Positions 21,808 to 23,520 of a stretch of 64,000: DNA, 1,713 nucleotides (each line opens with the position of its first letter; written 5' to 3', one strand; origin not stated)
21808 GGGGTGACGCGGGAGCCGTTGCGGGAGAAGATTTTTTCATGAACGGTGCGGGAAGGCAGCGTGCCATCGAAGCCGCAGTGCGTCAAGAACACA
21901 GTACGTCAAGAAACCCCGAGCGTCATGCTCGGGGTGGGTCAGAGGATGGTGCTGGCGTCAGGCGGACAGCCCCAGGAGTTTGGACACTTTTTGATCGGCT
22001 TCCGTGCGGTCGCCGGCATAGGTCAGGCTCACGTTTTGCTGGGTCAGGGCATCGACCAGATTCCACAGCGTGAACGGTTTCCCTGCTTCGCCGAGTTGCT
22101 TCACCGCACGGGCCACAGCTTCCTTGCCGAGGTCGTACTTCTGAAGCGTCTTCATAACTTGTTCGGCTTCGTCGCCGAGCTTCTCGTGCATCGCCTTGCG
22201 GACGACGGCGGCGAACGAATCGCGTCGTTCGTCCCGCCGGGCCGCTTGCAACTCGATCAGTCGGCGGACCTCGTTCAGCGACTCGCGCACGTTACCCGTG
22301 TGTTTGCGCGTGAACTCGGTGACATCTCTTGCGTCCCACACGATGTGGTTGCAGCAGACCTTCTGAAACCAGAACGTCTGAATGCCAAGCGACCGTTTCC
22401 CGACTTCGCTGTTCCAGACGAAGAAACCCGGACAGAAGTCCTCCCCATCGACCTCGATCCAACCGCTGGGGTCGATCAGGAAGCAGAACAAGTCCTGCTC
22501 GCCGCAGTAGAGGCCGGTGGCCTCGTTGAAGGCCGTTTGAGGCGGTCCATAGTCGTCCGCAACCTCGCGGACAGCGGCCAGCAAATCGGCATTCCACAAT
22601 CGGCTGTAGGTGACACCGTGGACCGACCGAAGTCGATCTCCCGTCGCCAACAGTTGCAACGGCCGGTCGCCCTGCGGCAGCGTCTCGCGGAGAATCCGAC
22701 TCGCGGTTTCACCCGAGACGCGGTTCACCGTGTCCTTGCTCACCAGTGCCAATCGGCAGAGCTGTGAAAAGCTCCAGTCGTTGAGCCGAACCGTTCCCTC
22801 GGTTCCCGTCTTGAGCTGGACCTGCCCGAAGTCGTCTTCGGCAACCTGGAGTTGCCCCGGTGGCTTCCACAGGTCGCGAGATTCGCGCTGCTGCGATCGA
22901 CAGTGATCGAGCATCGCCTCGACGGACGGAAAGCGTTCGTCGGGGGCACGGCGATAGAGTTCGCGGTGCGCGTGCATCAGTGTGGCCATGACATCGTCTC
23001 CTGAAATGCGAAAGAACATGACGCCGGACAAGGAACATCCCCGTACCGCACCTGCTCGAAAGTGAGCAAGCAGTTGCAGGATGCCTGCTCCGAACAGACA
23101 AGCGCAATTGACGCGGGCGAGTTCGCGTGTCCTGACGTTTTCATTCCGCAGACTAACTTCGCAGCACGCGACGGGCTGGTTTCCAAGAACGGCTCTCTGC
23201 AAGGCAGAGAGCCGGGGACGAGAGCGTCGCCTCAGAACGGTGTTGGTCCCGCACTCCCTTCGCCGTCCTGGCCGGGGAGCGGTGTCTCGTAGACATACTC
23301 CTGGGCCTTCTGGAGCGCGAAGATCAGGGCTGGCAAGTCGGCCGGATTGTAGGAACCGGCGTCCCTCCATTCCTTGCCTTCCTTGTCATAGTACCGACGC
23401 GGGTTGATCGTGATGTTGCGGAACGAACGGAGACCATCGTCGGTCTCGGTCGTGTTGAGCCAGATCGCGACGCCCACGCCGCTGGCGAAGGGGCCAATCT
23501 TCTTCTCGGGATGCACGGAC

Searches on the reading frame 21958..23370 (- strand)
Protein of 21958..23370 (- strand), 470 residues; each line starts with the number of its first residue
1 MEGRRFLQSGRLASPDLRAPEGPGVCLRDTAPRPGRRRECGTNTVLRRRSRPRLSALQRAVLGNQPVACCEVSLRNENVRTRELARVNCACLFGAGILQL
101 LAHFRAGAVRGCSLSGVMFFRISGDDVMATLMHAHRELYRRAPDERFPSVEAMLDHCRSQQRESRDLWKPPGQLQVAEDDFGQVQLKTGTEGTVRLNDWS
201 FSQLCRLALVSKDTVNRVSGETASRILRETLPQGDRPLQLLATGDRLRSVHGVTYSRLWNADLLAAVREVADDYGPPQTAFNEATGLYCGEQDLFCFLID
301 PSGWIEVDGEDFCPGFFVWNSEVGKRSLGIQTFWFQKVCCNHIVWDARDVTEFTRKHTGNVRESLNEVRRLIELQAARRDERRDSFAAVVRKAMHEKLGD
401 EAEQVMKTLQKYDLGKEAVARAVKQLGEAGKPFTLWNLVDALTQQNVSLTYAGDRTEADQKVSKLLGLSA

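Call 64: search_protein_families(library=pfam, proteins=[window:21958-23370:-], max_evalue=0.001)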
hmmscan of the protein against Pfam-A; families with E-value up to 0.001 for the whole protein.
window:21958-23370:- (470 aa): 1 family
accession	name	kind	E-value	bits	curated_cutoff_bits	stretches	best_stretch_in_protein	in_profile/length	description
PF06067.16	DUF932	-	5.1e-07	30.1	23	1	252-407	6-154/227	Domain of unknown function (DUF932)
